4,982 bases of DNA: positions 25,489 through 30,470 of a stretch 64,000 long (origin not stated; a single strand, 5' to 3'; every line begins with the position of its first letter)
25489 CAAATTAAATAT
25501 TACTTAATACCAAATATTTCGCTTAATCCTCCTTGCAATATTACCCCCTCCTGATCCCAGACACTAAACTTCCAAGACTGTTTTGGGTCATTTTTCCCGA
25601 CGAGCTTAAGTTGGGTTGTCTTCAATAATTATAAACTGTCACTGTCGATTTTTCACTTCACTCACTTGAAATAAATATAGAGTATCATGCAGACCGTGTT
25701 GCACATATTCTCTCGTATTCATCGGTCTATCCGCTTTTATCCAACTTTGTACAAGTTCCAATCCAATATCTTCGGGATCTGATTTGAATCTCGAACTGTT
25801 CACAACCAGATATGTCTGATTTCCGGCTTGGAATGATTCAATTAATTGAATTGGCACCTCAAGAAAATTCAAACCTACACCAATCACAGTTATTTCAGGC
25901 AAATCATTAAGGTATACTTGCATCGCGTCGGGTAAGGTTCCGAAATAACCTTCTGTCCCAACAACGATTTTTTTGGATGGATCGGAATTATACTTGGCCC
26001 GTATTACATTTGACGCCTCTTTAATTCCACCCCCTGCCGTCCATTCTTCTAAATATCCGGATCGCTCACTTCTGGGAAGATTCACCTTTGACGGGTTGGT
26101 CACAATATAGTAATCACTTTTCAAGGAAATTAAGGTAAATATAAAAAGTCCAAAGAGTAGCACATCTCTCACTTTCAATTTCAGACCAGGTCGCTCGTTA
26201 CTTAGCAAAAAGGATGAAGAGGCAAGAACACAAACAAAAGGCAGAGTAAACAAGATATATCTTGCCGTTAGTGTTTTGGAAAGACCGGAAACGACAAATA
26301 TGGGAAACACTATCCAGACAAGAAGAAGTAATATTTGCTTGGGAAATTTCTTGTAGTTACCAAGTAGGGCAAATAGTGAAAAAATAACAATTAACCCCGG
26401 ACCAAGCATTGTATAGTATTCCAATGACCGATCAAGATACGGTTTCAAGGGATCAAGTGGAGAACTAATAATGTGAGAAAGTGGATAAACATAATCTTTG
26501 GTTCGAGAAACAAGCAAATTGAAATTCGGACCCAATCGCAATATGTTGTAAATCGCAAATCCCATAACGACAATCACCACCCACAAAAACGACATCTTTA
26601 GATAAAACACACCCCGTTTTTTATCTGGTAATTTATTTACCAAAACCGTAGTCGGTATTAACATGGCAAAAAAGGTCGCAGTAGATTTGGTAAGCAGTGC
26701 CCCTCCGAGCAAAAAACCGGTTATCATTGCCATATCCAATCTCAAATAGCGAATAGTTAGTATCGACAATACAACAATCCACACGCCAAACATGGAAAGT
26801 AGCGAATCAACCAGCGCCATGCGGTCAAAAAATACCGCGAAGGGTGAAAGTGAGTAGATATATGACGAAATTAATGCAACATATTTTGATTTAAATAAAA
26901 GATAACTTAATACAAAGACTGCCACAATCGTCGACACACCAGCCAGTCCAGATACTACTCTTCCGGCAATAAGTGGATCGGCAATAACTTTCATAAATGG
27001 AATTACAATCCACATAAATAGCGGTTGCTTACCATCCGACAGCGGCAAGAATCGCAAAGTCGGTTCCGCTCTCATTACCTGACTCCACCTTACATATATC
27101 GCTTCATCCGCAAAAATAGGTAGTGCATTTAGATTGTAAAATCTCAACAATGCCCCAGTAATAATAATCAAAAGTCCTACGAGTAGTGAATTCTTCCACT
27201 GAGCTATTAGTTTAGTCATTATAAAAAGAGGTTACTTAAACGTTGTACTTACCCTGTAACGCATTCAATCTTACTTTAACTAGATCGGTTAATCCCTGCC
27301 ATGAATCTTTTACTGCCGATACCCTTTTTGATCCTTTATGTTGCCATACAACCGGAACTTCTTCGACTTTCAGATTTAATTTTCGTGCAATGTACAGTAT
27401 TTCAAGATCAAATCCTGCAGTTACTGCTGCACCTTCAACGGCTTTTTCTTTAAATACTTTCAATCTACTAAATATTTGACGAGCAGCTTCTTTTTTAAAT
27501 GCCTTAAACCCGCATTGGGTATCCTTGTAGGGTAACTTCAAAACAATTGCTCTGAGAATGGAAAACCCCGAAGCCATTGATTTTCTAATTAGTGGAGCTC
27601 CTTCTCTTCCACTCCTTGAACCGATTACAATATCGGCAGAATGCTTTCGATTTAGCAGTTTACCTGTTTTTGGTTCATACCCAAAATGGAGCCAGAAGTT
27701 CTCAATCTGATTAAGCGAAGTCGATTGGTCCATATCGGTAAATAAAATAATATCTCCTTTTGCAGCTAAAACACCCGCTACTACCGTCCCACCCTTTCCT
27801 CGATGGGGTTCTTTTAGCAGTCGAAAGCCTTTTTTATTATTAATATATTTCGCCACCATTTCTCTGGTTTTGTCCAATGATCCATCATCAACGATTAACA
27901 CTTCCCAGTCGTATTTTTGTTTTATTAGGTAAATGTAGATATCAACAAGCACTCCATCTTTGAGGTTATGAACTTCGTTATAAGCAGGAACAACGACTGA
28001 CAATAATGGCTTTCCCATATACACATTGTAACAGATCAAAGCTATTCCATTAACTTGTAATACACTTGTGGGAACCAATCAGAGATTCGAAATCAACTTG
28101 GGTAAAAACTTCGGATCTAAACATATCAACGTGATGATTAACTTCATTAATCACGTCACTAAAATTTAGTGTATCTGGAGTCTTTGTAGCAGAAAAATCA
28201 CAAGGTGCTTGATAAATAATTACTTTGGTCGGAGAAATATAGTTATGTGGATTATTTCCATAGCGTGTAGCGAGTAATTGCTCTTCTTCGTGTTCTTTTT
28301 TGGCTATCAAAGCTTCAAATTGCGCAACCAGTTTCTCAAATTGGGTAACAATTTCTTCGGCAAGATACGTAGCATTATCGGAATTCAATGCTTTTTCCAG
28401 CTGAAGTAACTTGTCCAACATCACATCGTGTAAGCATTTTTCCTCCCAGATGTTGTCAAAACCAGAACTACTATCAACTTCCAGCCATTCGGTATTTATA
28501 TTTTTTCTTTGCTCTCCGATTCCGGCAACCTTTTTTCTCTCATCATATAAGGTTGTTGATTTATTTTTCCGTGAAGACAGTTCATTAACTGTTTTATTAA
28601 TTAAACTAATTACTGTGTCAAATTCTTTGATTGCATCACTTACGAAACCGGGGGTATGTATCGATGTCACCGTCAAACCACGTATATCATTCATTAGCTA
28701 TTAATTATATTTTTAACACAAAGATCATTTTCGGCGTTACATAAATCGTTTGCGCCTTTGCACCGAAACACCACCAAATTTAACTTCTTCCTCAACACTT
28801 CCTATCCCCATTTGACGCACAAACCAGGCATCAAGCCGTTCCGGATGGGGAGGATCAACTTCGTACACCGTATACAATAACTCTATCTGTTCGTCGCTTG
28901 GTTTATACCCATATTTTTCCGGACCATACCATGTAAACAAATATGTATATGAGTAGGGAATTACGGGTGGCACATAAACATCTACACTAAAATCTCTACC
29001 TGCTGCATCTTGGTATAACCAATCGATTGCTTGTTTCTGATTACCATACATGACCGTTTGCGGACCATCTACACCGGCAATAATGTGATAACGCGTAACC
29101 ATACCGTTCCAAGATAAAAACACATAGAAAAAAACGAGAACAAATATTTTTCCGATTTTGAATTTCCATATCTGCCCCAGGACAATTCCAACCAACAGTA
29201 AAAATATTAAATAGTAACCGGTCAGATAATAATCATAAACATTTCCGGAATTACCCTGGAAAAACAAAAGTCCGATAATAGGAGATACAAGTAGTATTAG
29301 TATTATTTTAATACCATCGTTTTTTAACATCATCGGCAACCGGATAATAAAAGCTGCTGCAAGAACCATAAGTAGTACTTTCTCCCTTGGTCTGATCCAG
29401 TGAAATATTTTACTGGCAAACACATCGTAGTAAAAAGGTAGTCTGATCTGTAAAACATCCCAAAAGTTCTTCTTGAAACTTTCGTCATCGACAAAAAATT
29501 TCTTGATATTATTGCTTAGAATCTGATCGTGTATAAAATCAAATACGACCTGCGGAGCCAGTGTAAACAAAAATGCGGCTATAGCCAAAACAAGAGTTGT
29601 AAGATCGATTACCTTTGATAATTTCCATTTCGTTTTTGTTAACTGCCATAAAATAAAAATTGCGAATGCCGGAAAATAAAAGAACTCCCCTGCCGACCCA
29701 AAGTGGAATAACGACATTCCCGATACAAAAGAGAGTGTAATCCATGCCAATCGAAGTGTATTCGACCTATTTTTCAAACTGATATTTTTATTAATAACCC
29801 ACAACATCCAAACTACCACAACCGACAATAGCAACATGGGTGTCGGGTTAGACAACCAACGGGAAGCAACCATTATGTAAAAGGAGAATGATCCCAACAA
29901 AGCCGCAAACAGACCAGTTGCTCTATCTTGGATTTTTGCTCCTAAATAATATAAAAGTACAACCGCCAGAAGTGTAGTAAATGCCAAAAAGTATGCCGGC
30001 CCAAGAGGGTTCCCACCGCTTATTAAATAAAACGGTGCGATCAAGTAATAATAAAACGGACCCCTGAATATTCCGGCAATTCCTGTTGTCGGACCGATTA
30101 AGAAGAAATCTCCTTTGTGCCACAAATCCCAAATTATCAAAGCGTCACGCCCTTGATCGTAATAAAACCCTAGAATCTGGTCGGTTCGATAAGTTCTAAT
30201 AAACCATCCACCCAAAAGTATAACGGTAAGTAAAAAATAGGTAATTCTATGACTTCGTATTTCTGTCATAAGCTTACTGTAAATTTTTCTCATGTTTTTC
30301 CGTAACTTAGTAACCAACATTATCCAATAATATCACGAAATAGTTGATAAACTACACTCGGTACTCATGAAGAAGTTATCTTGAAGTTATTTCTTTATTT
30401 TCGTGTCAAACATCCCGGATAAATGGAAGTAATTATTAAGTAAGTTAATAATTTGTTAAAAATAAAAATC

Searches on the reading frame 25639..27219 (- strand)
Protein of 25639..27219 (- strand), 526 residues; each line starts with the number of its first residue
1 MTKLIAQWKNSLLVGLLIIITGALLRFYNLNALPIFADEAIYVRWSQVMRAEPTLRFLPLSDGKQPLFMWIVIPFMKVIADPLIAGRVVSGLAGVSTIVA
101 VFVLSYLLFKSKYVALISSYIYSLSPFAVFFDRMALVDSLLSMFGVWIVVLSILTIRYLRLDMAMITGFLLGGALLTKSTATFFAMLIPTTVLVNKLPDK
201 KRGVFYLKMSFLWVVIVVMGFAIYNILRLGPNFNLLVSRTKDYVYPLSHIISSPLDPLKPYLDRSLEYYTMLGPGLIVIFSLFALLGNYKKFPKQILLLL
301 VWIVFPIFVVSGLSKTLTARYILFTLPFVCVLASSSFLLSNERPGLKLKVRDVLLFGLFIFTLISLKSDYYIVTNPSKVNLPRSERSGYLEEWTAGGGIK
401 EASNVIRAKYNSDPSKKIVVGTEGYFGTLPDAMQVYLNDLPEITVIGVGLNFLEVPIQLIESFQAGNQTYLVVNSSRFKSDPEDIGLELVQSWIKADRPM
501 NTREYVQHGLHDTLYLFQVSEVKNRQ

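Call 9: search_protein_families(library=pfam, proteins=[window:25639-27219:-], max_evalue=0.001)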
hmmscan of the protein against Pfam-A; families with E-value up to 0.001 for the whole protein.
window:25639-27219:- (526 aa): 2 families
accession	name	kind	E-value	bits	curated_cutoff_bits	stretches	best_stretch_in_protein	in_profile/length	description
PF13231.12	PMT_2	-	1.1e-07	32.7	26.1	1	66-217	4-154/160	Dolichyl-phosphate-mannose-protein mannosyltransferase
PF02366.24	PMT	-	0.00054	20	22.7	1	63-198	61-205/245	Dolichyl-phosphate-mannose-protein mannosyltransferase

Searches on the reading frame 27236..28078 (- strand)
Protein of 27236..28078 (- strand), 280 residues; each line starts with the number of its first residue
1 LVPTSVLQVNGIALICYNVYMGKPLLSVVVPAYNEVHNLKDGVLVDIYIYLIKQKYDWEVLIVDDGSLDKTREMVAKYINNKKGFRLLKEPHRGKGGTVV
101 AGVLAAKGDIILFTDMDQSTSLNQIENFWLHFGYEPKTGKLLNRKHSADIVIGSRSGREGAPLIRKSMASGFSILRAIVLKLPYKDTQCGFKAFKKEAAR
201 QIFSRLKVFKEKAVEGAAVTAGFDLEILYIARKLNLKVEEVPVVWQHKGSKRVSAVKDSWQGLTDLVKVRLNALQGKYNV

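Call 63: search_protein_families(library=pfam, proteins=[window:27236-28078:-], max_evalue=0.001)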
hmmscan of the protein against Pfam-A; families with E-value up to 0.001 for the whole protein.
window:27236-28078:- (280 aa): 2 families
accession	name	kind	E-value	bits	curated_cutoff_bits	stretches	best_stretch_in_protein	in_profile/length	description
PF00535.33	Glycos_transf_2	-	6.2e-22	78.8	23.3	1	27-203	1-168/168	Glycosyl transferase family 2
PF10111.15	Glyco_tranf_2_2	-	2.1e-05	24.6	27.3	1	27-127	1-101/276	Glycosyltransferase like family 2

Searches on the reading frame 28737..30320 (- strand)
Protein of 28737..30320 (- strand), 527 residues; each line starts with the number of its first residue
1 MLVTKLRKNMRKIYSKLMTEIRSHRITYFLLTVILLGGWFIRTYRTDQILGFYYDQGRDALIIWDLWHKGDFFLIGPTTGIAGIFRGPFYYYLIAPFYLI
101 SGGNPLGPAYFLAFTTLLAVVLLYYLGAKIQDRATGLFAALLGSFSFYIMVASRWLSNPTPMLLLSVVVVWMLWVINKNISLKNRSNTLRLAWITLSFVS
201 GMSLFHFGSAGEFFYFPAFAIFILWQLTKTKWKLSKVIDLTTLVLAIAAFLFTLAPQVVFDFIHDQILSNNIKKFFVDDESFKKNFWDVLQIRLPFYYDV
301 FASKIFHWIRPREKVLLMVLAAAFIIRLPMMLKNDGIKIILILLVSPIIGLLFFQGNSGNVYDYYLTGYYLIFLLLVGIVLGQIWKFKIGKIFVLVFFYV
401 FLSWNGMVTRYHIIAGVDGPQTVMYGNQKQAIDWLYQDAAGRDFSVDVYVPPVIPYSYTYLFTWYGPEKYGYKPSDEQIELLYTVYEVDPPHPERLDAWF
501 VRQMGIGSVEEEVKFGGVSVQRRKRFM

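Call 10: search_protein_families(library=pfam, proteins=[window:28737-30320:-], max_evalue=0.001)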
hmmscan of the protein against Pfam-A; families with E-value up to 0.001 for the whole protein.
window:28737-30320:- (527 aa): 1 family
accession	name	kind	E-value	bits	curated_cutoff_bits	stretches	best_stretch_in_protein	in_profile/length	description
PF13231.12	PMT_2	-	0.00027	21.6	26.1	1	87-250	3-154/160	Dolichyl-phosphate-mannose-protein mannosyltransferase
